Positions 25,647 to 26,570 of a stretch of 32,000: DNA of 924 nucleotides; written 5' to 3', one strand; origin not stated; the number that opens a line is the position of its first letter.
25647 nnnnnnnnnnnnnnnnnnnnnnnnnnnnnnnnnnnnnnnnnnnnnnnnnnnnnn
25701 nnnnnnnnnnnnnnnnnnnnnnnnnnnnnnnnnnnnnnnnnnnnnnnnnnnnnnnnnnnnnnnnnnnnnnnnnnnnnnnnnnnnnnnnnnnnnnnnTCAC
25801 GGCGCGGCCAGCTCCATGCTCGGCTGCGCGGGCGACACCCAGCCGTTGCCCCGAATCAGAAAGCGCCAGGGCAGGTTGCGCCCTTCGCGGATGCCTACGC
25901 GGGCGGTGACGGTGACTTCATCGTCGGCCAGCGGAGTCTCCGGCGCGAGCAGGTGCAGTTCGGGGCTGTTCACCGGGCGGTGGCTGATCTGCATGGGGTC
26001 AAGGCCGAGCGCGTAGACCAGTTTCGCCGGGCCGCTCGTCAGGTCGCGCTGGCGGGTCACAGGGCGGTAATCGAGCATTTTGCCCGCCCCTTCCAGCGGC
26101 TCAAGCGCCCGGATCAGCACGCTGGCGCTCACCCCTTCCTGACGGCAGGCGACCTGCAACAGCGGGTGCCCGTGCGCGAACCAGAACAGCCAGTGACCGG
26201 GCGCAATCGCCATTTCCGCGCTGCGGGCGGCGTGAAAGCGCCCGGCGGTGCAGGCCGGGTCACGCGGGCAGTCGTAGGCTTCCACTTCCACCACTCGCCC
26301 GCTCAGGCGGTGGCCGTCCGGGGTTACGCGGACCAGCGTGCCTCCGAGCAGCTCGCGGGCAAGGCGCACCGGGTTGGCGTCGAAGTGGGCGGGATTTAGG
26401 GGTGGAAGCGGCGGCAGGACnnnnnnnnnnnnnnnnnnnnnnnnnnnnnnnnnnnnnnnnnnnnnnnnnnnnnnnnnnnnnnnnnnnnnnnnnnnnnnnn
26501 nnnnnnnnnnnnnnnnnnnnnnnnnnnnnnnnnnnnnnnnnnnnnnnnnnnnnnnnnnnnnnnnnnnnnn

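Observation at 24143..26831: Translationally coupled operon joining a 2Fe-2S ferredoxin, an AAG/MPG glycosylase, a P-loop kinase-like protein and a YcaQ/AlkZ-like glycosylase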

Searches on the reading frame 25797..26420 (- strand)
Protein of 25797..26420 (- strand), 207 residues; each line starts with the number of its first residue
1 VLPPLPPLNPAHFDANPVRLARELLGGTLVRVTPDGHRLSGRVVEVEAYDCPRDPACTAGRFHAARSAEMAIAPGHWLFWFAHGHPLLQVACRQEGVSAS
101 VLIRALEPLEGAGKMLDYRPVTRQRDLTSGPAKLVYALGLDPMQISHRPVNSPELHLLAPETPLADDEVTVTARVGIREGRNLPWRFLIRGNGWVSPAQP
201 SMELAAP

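Call 3: search_protein_families(library=pfam, proteins=[window:25797-26369:-], max_evalue=0.01)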
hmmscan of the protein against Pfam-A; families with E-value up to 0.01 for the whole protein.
window:25797-26369:- (190 aa): 1 family
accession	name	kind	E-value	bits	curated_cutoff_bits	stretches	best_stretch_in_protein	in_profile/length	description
PF02245.21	Pur_DNA_glyco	-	1.6e-45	155.2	27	1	2-175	9-180/181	Methylpurine-DNA glycosylase (MPG)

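Call 4: search_protein_families(library=ncbifam, proteins=[window:25797-26369:-], max_evalue=0.01)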
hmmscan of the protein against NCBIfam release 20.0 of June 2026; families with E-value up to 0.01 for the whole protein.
window:25797-26369:- (190 aa): 6 families
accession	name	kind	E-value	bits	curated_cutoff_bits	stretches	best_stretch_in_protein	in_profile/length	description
NF002003.0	PRK00802.1-3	equivalog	1.7e-35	122.2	182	1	3-184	19-197/203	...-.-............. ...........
TIGR00567.1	3mg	subfamily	5.6e-35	120.6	116.35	1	2-179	12-192/192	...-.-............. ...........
NF002002.0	PRK00802.1-2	equivalog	1.9e-29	102.5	249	1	2-179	17-194/197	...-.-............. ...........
NF002001.0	PRK00802.1-1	equivalog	1.3e-23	83.6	272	1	2-179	14-200/202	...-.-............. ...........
NF002004.0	PRK00802.1-4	equivalog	1.8e-12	47.2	211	1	4-173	20-170/182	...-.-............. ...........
NF002005.0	PRK00802.1-5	equivalog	6e-07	29.4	229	1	2-170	20-196/230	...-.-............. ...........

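Call 42: search_solved_structures(query=window:25797-26420:-, max_evalue=0.001, show_alignments=2)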
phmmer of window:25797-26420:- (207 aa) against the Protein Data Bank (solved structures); distinct sequences matched with E-value up to 0.001: 5.
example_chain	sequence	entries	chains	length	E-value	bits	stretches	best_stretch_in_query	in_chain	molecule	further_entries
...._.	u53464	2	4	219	6.1e-22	81.5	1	8-198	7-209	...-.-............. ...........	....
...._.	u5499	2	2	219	7.9e-22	81.1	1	10-198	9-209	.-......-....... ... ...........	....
1bnk_A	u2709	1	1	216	1.5e-21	80.3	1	10-197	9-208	PROTEIN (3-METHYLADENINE DNA GLYCOSYLASE)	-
1ewn_A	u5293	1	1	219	2.1e-21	79.8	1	10-198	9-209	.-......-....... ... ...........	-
7xfh_K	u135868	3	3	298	2.1e-21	79.7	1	10-198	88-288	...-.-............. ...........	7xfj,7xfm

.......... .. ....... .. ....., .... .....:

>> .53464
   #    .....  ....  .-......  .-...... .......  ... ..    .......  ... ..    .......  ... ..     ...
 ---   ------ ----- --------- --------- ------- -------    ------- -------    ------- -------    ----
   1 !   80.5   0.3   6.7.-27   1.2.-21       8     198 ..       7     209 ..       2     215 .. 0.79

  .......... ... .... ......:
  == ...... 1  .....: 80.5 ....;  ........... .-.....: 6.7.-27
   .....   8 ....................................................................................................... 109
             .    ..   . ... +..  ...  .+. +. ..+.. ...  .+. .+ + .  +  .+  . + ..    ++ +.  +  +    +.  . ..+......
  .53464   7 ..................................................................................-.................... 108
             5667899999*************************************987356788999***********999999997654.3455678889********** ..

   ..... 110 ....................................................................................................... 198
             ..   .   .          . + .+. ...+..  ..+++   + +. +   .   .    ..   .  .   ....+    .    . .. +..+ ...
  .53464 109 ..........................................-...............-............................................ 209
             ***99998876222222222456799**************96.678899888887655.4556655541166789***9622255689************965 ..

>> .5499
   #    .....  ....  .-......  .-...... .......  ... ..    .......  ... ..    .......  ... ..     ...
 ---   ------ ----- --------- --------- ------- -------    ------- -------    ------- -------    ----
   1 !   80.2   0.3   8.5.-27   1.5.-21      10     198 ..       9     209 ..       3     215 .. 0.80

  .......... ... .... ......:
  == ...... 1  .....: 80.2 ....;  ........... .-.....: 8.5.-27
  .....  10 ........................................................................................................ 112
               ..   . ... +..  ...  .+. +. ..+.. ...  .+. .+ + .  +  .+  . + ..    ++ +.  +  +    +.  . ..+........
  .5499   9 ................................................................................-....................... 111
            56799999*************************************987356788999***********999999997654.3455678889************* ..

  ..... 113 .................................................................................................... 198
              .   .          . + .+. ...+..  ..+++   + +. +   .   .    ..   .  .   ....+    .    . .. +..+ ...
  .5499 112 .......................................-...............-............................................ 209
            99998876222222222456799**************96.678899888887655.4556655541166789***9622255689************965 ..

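Call 64: search_protein_families(library=padloc, proteins=[window:25797-26417:-], max_evalue=0.001)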
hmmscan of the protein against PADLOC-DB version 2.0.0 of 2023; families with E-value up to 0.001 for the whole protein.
window:25797-26417:- (206 aa): 0 families

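Call 69: find_homologous_proteins(query=window:25797-26417:-, max_evalue=1e-15)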
Query window:25797-26417:- (206 aa): 3334 proteins with E <= 1e-15 among 5056 candidates; the best 120 are listed.
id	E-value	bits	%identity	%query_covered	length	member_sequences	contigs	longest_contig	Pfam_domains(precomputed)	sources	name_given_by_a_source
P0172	8.4e-124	429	100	92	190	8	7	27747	PF02245.22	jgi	jgi:3-methyladenine DNA glycosylase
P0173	9.1e-113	393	86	96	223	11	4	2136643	PF02245.22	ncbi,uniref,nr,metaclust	ncbi:putative 3-methyladenine DNA glycosylase [Deinococcus wulumuqiensis]|uniref:Putative 3-methylad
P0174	1.1e-112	393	85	97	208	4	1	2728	PF02245.22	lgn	-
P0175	4.1e-112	391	86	96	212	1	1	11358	PF02245.22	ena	-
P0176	7.1e-112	390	85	95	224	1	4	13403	PF02245.22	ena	-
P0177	2.8e-111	388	86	96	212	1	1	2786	PF02245.22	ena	-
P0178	3.1e-111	388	86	96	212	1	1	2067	PF02245.22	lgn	-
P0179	2.4e-110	385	86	96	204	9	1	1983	PF02245.22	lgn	-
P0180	7.3e-109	380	84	98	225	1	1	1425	PF02245.22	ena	-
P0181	4.0e-107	375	82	98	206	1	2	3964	PF02245.22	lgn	-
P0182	9.5e-107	373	87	92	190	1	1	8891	PF02245.22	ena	-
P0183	5.4e-106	371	83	97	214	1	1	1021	PF02245.22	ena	-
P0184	4.2e-105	368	80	97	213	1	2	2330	PF02245.22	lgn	-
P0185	1.5e-104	366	81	97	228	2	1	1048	PF02245.22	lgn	-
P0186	3.5e-102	359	79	96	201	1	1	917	PF02245.22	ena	-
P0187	4.6e-102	358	77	97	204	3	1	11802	PF02245.22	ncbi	-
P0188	1.1e-101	357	77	96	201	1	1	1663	PF02245.22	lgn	-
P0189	1.2e-101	357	77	95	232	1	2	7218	PF02245.22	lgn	-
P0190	6.0e-101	355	78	97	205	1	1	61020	PF02245.22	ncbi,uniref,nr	ncbi:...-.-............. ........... [Deinococcus sp. HMF7620]|uniref:Putative 3-methyladenine DNA g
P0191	2.7e-100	352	80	97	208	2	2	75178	PF02245.22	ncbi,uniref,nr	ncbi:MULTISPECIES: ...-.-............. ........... [unclassified Deinococcus]|uniref:DNA-3-methylade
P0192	3.6e-100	352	79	96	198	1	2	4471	PF02245.22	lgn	-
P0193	4.2e-100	352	77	96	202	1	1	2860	PF02245.22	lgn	-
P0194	4.5e-100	352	77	97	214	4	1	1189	PF02245.22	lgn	-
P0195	5.6e-100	351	77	96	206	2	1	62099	PF02245.22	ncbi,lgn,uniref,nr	ncbi:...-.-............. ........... [Deinococcus fonticola]|uniref:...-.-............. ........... 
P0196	2.3e-99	349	77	99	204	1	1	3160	PF02245.22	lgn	-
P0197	2.6e-99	349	77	98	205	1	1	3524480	PF02245.22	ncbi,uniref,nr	ncbi:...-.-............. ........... [Deinococcus koreensis]|uniref:Putative 3-methyladenine DNA gly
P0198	5.9e-99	348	77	95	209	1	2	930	PF02245.22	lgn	-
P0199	1.2e-98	347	77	96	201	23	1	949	PF02245.22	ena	-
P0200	1.3e-98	347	78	97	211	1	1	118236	PF02245.22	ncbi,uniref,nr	ncbi:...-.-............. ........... [Deinococcus phoenicis]|uniref:Putative 3-methyladenine DNA gly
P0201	1.4e-98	347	79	97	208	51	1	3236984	PF02245.22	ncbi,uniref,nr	ncbi:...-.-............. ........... [Deinococcus soli (ex Cha et al. 2016)]|uniref:Putative 3-methy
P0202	2.5e-98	346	77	97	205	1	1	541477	PF02245.22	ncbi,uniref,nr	ncbi:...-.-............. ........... [Deinococcus sp. HMF7604]|uniref:DNA-3-methyladenine glycosylas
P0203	6.1e-98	345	75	99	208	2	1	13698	PF02245.22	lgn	-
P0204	8.4e-98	344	76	97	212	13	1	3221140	PF02245.22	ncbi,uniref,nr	ncbi:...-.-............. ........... [Deinococcus sp. QL22]|uniref:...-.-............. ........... n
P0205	9.2e-98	344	75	96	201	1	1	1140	PF02245.22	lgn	-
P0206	9.9e-98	344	76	97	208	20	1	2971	PF02245.22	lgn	-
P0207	1.5e-97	343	78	97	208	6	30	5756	PF02245.22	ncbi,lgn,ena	-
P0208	2.3e-97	343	76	96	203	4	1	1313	PF02245.22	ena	-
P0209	4.7e-97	342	76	97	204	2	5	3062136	PF02245.22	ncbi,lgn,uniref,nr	ncbi:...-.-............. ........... [Deinococcus metallilatus]|uniref:Putative 3-methyladenine DNA 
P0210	1.6e-96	340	77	96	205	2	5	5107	PF02245.22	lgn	-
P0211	7.0e-96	338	75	97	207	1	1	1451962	PF02245.22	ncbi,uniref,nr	ncbi:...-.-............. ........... [Deinococcus sp. KSM4-11]|uniref:DNA-3-methyladenine glycosylas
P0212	1.2e-95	337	74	98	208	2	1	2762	PF02245.22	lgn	-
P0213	2.3e-95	336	76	97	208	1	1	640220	PF02245.22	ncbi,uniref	ncbi:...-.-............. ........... [Deinococcus hohokamensis]|uniref:Putative 3-methyladenine DNA 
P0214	2.6e-95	336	76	96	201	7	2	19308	PF02245.22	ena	-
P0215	3.7e-95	336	74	97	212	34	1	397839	PF02245.22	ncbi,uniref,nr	ncbi:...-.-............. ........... [Deinococcus sp. UR1]|uniref:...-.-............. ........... n=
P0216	7.7e-95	335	74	97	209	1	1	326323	PF02245.22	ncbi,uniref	ncbi:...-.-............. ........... [Deinococcus oregonensis]|uniref:Putative 3-methyladenine DNA g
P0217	8.1e-95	334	76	94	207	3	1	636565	PF02245.22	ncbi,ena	-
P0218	1.1e-94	334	73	97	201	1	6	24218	PF02245.22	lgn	-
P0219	1.3e-94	334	76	96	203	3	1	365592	PF02245.22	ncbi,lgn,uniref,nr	ncbi:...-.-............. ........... [Deinococcus aquaedulcis]|uniref:DNA-3-methyladenine glycosylas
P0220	1.7e-94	333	75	97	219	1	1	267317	PF02245.22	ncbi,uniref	ncbi:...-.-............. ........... [Deinococcus navajonensis]|uniref:Putative 3-methyladenine DNA 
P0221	3.5e-94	332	73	97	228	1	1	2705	PF02245.22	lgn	-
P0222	5.7e-94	332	75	96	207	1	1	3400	PF02245.22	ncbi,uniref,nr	ncbi:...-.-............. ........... [Deinococcus sp.]|uniref:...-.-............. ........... n=1 Ta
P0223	1.5e-93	330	76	96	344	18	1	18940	PF13673.14,PF13508.14,PF02245.22,PF00583.32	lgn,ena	-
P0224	3.4e-93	329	74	97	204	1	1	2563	PF02245.22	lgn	-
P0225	3.9e-93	329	75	98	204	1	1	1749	PF02245.22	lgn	-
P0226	4.3e-93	329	73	97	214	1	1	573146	PF02245.22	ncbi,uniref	ncbi:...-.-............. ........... [Deinococcus petrolearius]|uniref:Putative 3-methyladenine DNA 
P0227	4.8e-93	329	75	97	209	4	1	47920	PF02245.22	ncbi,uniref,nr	ncbi:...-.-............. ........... [Deinococcus planocerae]|uniref:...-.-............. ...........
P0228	7.0e-93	328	76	97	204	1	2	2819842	PF02245.22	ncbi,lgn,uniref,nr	ncbi:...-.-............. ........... [Deinococcus deserti]|uniref:Putative 3-methyladenine DNA glyco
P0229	7.9e-93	328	72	96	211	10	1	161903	PF02245.22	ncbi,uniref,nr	ncbi:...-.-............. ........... [Deinococcus arenicola]|uniref:Putative 3-methyladenine DNA gly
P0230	1.2e-92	327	75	96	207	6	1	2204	PF02245.22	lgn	-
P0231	1.4e-92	327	77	96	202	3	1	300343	PF02245.22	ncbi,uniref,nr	ncbi:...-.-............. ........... [Deinococcus arcticus]|uniref:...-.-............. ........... n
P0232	1.4e-92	327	72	97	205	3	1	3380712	PF02245.22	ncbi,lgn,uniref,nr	ncbi:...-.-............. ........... [Deinococcus sp. AJ005]|uniref:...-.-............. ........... 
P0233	1.7e-92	327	72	98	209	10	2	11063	PF02245.22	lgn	-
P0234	1.7e-92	327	73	96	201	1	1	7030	PF02245.22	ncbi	-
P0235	2.8e-92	326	74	96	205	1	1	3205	PF02245.22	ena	-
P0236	2.8e-92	326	75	96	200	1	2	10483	PF02245.22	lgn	-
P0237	4.6e-92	325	71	96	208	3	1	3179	PF02245.22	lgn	-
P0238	1.6e-91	324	71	97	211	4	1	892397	PF02245.22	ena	-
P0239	6.5e-91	322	73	96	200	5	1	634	PF02245.22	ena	-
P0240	1.3e-90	321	73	96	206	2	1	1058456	PF02245.22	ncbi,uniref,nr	ncbi:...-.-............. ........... [Deinococcus metalli]|uniref:Putative 3-methyladenine DNA glyco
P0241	1.8e-90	320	72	96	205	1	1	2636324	PF02245.22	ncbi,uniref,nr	ncbi:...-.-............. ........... [Deinococcus sp. YIM 77859]|uniref:DNA-3-methyladenine glycosyl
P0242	2.3e-90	320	78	91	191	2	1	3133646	PF02245.22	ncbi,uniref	ncbi:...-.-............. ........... [Deinococcus malanensis]|uniref:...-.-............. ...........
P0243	2.5e-90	320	72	97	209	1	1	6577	PF02245.22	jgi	-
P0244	2.7e-90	320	71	98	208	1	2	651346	PF02245.22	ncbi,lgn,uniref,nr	ncbi:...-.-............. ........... [Deinococcus humi]|uniref:Putative 3-methyladenine DNA glycosyl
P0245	3.0e-90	320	72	98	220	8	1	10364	PF02245.22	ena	-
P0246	3.7e-90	319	74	96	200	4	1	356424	PF02245.22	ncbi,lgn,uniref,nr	ncbi:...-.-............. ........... [Deinococcus sp. HSC-46F16]|uniref:DNA-3-methyladenine glycosyl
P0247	6.0e-90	319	71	96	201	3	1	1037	PF02245.22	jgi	-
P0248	2.7e-89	316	69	97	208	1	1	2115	PF02245.22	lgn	-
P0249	4.1e-89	316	71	96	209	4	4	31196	PF02245.22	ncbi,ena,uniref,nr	ncbi:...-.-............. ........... [uncultured Deinococcus sp.]|uniref:DNA-3-methyladenine glycosy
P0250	6.3e-89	315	72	97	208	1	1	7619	PF02245.22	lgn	-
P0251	1.3e-88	314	73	95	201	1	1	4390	PF02245.22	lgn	-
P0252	1.7e-88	314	71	98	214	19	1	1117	PF02245.22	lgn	-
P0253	1.9e-88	314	68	97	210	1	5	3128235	PF02245.22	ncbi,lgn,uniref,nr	ncbi:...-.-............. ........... [Deinococcus hopiensis]|uniref:Putative 3-methyladenine DNA gly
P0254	1.2e-87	311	71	98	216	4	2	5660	PF02245.22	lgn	-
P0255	3.4e-87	310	73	96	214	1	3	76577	PF02245.22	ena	-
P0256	6.4e-87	309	70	96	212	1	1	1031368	PF02245.22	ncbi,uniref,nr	ncbi:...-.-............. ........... [Deinococcus sp. Marseille-Q6407]|uniref:DNA-3-methyladenine gl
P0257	1.2e-86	308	73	95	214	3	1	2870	PF02245.22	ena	-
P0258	1.3e-86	308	69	96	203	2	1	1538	PF02245.22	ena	-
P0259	2.1e-86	307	68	98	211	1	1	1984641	PF02245.22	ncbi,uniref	ncbi:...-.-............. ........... [Deinococcus lacus]|uniref:Putative 3-methyladenine DNA glycosy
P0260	4.1e-86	306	73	95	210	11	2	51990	PF02245.22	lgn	-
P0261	1.1e-85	305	68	96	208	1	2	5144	PF02245.22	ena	-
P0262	8.4e-85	302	71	91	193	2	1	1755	PF02245.22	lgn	-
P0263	5.8e-84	299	68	97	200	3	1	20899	PF02245.22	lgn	-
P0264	1.0e-83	298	66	95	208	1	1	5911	PF02245.22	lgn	-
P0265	5.2e-80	286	67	96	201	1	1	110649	PF02245.22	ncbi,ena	-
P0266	2.6e-79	284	65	97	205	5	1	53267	PF02245.22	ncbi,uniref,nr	ncbi:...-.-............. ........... [Deinococcus alpinitundrae]|uniref:DNA-3-methyladenine glycosyl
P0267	9.2e-78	279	63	97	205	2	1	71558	PF02245.22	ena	-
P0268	1.0e-77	279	64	93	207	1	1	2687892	PF02245.22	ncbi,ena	-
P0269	3.2e-77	277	64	97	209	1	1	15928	PF02245.22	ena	-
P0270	6.7e-77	276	63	97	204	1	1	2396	PF02245.22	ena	-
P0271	3.4e-76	274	66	95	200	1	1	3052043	PF02245.22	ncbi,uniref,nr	ncbi:3-methyladenine DNA glycosylase [Deinococcus irradiatisoli]|uniref:Putative 3-methyladenine DNA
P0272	7.0e-76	273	55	97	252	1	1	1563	PF02245.22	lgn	-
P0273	1.2e-75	272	66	96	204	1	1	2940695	PF02245.22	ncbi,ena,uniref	ncbi:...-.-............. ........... [Deinococcus sp.]|uniref:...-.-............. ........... n=1 Ta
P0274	2.9e-75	271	63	98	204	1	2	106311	PF02245.22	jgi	jgi:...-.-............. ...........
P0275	8.7e-75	269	63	97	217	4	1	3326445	PF02245.22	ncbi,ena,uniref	ncbi:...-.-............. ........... [Deinococcus sp.]|uniref:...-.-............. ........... n=1 Ta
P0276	1.1e-74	269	64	96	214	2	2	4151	PF02245.22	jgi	-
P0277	1.2e-74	269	63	97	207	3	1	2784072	PF02245.22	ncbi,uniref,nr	ncbi:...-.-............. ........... [Deinococcus psychrotolerans]|uniref:Putative 3-methyladenine D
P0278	2.5e-74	268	62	97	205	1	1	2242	PF02245.22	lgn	-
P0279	3.3e-74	267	63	96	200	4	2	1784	PF02245.22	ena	-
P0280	9.9e-73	262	61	97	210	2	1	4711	PF02245.22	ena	-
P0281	1.9e-72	261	64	95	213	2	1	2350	PF02245.22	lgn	-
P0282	2.0e-72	261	62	96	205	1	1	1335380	PF02245.22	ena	-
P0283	7.8e-72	259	63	93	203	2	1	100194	PF02245.22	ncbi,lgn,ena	-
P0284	1.0e-71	259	63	95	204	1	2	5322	PF02245.22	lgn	-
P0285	1.1e-71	259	61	98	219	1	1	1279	PF02245.22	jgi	jgi:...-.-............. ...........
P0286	1.5e-71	258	63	96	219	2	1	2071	PF02245.22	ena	-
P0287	2.0e-71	258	63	95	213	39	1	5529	PF02245.22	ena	-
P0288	6.2e-71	256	61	96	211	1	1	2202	PF02245.22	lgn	-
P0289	9.4e-71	256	60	99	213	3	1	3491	PF02245.22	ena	-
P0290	1.3e-70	255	61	95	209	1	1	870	PF02245.22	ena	-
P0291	6.6e-70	253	63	91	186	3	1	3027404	PF02245.22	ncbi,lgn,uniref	ncbi:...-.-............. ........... [Deinococcus sonorensis]|uniref:Putative 3-methyladenine DNA gl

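Call 71: find_encoding_contigs(protein=P0228, flank=5000, max_places=1)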
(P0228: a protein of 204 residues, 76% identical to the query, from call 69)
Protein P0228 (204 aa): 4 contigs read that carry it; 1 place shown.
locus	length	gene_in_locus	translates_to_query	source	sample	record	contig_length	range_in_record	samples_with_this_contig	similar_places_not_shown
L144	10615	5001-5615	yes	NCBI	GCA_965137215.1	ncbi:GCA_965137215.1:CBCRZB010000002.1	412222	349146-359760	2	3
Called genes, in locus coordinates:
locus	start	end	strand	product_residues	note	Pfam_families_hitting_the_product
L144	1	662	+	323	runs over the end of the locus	PF01370:Epimerase, PF08338:DUF1731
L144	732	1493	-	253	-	PF06078:DUF937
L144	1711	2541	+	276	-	PF06182:ABC2_membrane_6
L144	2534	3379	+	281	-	PF06182:ABC2_membrane_6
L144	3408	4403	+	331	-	PF00005:ABC_tran, PF13304:AAA_21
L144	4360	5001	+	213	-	-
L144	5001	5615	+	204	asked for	PF02245:Pur_DNA_glyco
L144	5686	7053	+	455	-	PF07690:MFS_1, PF00083:Sugar_tr, PF12832:MFS_1_like (faint), PF07690:MFS_1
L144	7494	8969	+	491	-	PF17767:NAPRTase_N, PF02749:QRPTase_N (faint), PF04095:NAPRTase, PF17956:NAPRTase_C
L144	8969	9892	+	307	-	PF01467:CTP_transf_like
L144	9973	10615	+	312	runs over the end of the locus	PF13668:Ferritin_2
